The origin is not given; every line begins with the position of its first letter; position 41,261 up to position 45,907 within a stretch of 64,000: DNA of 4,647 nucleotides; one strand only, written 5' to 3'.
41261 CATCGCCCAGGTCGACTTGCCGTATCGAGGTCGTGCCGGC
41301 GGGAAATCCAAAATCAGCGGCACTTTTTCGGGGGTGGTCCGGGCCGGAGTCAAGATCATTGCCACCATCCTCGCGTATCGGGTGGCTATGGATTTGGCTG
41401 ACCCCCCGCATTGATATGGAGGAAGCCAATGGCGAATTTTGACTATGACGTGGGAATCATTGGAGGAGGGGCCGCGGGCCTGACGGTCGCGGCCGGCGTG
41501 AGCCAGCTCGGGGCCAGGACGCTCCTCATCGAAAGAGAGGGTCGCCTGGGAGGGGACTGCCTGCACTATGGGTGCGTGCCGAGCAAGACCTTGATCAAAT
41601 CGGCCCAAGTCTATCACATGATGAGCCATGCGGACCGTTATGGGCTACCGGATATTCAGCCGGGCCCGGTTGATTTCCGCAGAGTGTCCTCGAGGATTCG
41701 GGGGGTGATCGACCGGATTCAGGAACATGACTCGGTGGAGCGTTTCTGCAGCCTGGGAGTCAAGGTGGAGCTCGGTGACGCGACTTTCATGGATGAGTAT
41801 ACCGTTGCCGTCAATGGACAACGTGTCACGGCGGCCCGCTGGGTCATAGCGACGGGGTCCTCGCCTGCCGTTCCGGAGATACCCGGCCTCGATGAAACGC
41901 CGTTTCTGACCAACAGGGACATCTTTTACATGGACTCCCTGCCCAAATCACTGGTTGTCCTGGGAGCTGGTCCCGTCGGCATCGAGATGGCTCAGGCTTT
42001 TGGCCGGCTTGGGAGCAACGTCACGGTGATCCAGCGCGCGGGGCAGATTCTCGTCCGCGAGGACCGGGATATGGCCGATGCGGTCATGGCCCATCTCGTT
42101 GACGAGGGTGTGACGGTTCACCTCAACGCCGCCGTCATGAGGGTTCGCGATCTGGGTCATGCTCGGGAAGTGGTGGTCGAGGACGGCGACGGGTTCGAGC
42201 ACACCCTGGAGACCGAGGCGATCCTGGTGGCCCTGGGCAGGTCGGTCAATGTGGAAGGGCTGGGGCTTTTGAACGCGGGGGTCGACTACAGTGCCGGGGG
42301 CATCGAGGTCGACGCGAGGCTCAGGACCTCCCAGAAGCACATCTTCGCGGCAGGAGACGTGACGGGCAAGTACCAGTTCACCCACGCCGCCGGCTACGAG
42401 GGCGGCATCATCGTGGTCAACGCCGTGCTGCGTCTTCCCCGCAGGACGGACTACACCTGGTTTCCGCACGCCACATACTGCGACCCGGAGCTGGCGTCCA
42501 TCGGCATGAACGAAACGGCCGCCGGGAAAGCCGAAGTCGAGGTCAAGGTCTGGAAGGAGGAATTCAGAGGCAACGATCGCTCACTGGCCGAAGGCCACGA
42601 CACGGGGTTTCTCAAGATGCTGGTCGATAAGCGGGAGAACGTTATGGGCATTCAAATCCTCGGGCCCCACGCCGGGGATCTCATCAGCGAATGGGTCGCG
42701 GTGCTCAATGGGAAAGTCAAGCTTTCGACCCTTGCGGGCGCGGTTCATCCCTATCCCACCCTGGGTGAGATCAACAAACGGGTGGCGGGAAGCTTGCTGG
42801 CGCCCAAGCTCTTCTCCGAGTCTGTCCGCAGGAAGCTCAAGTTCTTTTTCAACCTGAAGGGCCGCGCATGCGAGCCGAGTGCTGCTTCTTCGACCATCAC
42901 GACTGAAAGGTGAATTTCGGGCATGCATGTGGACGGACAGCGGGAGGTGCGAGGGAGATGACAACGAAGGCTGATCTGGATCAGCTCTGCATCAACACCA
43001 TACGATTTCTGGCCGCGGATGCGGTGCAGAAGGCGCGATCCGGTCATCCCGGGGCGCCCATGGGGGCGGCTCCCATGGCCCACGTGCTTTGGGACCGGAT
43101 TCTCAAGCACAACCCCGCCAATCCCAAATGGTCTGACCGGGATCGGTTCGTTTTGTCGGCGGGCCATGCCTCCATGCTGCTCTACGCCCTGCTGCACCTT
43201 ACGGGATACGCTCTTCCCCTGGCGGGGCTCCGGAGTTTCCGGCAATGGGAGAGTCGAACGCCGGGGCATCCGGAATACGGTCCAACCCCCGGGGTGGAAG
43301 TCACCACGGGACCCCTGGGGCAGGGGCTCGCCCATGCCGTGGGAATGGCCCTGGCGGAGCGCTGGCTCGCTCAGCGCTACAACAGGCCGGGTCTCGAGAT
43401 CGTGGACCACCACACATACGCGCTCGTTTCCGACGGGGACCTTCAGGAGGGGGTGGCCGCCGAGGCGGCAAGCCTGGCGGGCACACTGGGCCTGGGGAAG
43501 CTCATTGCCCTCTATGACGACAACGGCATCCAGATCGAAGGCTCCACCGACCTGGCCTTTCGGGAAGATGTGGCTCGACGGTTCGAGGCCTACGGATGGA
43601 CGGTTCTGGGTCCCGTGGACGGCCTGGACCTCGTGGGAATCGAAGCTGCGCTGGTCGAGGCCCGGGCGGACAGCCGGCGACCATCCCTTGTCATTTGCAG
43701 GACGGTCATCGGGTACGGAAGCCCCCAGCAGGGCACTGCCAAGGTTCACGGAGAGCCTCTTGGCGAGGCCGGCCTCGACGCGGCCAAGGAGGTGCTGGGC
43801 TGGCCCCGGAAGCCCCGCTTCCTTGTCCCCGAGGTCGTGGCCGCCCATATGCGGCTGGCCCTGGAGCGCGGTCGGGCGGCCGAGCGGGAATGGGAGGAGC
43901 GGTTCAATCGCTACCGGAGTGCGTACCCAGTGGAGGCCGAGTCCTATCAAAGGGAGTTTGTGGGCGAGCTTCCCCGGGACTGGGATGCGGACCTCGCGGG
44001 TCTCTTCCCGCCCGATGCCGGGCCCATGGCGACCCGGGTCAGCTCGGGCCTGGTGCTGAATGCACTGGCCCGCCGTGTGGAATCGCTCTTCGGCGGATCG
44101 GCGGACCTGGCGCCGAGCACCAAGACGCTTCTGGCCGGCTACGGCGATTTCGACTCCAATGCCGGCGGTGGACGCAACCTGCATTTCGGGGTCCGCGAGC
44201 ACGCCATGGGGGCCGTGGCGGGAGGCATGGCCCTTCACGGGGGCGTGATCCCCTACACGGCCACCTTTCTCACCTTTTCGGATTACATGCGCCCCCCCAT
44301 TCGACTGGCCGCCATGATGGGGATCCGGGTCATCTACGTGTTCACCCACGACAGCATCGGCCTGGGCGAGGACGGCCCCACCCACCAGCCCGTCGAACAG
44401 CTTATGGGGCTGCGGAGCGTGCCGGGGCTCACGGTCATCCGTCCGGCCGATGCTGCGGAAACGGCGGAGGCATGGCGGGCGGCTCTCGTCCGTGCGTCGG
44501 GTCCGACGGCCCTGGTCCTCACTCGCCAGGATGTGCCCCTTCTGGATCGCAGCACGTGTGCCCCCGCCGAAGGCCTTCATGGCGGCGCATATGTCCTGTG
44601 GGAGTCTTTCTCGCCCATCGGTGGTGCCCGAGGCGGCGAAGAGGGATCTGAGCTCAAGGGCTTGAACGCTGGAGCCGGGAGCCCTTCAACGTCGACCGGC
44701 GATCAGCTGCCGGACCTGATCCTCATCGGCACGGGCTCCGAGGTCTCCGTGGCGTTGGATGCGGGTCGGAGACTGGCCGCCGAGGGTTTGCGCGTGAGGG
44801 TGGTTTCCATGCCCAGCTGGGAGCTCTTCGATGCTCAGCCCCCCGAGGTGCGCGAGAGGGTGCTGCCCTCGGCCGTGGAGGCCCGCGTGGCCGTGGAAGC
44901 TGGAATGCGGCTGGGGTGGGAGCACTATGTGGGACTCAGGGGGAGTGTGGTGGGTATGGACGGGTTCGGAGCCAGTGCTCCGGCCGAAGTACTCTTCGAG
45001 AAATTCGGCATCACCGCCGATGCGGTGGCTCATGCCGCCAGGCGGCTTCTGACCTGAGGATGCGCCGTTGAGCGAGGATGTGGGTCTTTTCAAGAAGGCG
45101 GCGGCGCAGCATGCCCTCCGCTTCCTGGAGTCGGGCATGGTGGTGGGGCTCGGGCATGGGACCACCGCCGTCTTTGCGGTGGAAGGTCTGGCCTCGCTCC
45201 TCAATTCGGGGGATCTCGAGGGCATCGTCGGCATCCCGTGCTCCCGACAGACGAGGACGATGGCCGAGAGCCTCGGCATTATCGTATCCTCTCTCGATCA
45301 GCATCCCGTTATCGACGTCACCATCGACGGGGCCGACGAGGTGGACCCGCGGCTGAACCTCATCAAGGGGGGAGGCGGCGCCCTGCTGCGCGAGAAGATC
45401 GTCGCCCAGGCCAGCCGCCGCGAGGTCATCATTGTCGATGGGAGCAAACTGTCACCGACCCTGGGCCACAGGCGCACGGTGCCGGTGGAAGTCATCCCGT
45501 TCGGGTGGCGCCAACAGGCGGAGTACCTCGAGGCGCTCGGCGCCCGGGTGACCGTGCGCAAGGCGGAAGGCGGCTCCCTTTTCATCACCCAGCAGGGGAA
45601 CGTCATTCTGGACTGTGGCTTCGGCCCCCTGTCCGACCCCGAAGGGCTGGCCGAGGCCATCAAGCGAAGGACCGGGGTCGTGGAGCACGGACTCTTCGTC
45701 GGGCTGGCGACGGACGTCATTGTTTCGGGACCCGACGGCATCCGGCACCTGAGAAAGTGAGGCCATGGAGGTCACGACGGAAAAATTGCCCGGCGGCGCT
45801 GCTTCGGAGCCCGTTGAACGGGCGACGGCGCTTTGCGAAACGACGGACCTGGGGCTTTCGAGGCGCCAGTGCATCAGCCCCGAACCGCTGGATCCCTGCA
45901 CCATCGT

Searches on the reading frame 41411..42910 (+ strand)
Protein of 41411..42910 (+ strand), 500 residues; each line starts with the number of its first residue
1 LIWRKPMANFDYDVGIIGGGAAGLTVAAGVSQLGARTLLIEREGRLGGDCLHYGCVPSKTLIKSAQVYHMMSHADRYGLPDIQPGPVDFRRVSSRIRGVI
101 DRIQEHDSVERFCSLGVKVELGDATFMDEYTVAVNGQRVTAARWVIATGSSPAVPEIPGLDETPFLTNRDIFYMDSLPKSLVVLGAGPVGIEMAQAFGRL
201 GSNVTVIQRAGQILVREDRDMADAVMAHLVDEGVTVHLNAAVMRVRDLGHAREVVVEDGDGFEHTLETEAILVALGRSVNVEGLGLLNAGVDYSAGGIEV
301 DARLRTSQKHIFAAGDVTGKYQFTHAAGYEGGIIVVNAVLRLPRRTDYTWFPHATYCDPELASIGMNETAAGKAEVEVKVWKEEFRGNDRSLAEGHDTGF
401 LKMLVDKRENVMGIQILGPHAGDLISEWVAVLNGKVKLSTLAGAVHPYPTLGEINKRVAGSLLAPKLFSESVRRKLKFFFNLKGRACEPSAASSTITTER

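Call 29: search_protein_families(library=pfam, proteins=[window:41411-42910:+], max_evalue=0.00001)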
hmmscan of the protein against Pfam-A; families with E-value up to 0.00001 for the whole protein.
window:41411-42910:+ (500 aa): 8 families
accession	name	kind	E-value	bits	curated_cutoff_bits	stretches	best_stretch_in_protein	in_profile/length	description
PF07992.20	Pyr_redox_2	-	6.4e-62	210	26.1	1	12-331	1-291/291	Pyridine nucleotide-disulphide oxidoreductase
PF02852.28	Pyr_redox_dim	-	6.2e-24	84.8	25.3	1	352-454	2-105/110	Pyridine nucleotide-disulphide oxidoreductase, dimerisation domain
PF00070.33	Pyr_redox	-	3.6e-21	75.9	22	1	181-258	2-81/82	Pyridine nucleotide-disulphide oxidoreductase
PF13738.12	Pyr_redox_3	-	5.8e-13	49.2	30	1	128-283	112-273/305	Pyridine nucleotide-disulphide oxidoreductase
PF12831.13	FAD_oxidored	-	1.6e-08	34.8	27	1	13-50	1-38/416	FAD dependent oxidoreductase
PF13450.12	NAD_binding_8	-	1.9e-08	34.9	21.9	1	16-53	1-38/68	NAD(P)-binding Rossmann-like domain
PF01134.28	GIDA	-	3.4e-08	33.4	22.1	0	13-75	1-60/391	Glucose inhibited division protein A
PF03486.20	HI0933_like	-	2.5e-07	30.8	50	0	13-47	2-36/244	HI0933-like protein Rossmann domain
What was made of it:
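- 41411..42913 (+): Context only: FAD-dependent pyridine nucleotide-disulfide oxidoreductase with a CLHYGC redox disulfide, a candidate reductase for the selenoprotein (inference). Pfam PF07992 and PF02852 (call 29).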

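Call 30: search_protein_families(library=ncbifam, proteins=[window:41411-42910:+], max_evalue=0.00001)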
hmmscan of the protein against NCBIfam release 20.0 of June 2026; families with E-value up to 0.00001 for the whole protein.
window:41411-42910:+ (500 aa): 51 families (the best 25 are shown)
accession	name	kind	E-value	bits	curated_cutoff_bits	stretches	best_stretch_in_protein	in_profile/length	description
NF004991.0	PRK06370.1-3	subfamily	1.4e-138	462.6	620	1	3-479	27-503/509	FAD-containing oxidoreductase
TIGR02053.1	MerA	equivalog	9.5e-109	364.4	454.45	1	12-457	1-448/465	mercury(II) reductase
TIGR01350.1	lipoamide_DH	equivalog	1.4e-107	360.3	408.8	1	12-461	2-453/461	dihydrolipoyl dehydrogenase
NF004992.0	PRK06370.1-4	equivalog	1.6e-90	303.7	629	1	11-461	4-454/459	FAD-containing oxidoreductase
NF004947.0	PRK06292.2-5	equivalog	8.3e-89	298.6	592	1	11-471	3-467/474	dihydrolipoyl dehydrogenase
NF003585.0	PRK05249.1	equivalog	2.7e-79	266.9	465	1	8-457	3-452/464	Si-specific NAD(P)(+) transhydrogenase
NF004946.0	PRK06292.2-4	subfamily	6.1e-79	266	634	1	11-457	3-465/487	dihydrolipoyl dehydrogenase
NF004776.0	PRK06116.1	equivalog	2.9e-77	260.6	480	1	9-436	2-428/450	glutathione-disulfide reductase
NF005884.0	PRK07846.1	equivalog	1.9e-76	257.5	501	1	11-454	3-443/454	mycothione reductase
NF010311.1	PRK13748.1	subfamily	9.9e-76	255.7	600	1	12-459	98-545/560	mercury(II) reductase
NF004943.0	PRK06292.2-1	equivalog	2.3e-75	254.1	432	1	11-459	3-452/456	dihydrolipoyl dehydrogenase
NF004990.0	PRK06370.1-1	equivalog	3.1e-75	253.6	842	1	11-455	4-448/459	FAD-containing oxidoreductase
NF004944.0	PRK06292.2-2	equivalog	1e-70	238.7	619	1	11-458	3-448/460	dihydrolipoyl dehydrogenase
NF004945.0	PRK06292.2-3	equivalog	3.3e-70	237.3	494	1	12-453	4-443/457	dihydrolipoyl dehydrogenase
NF004939.0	PRK06292.1-1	equivalog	3.4e-70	237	435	1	8-424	2-420/476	dihydrolipoyl dehydrogenase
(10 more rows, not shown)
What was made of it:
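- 41411..42913 (+): NCBIfam PRK06370-type, below cut-off (call 30).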

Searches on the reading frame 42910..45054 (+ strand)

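Call 29: search_protein_families(library=pfam, proteins=[window:42910-45054:+], max_evalue=0.00001)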
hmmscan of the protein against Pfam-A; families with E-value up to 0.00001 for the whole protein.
window:42910-45054:+ (715 aa): 4 families
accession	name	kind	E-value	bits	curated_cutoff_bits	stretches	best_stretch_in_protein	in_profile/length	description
PF00456.26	Transketolase_N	-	7.2e-143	476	22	1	24-355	2-334/334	Transketolase, thiamine diphosphate binding domain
PF02779.29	Transket_pyr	-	1.3e-53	181.6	27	1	373-542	3-172/174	Transketolase, pyrimidine binding domain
PF22613.1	Transketolase_C_1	-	7.2e-39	132.9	27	1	599-702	10-113/113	Transketolase-like TK C-terminal domain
PF02780.25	Transketolase_C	-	1.2e-11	45.1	25.9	1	601-706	10-124/124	Transketolase, C-terminal domain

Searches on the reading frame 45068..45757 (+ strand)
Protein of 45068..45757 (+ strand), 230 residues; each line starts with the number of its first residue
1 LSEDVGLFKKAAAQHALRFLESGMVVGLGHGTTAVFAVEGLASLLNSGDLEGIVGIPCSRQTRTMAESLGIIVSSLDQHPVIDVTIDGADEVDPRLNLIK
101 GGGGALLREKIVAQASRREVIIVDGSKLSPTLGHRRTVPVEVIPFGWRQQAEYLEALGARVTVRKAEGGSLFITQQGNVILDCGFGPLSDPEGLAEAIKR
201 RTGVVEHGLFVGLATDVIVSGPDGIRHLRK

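Call 29: search_protein_families(library=pfam, proteins=[window:45068-45757:+], max_evalue=0.00001)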
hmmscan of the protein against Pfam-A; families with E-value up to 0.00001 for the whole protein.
window:45068-45757:+ (230 aa): 1 family
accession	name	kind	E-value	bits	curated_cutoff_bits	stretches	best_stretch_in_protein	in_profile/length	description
PF06026.20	Rib_5-P_isom_A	-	1.2e-61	207.7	26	1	54-224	1-173/173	Ribose 5-phosphate isomerase A (phosphoriboisomerase A)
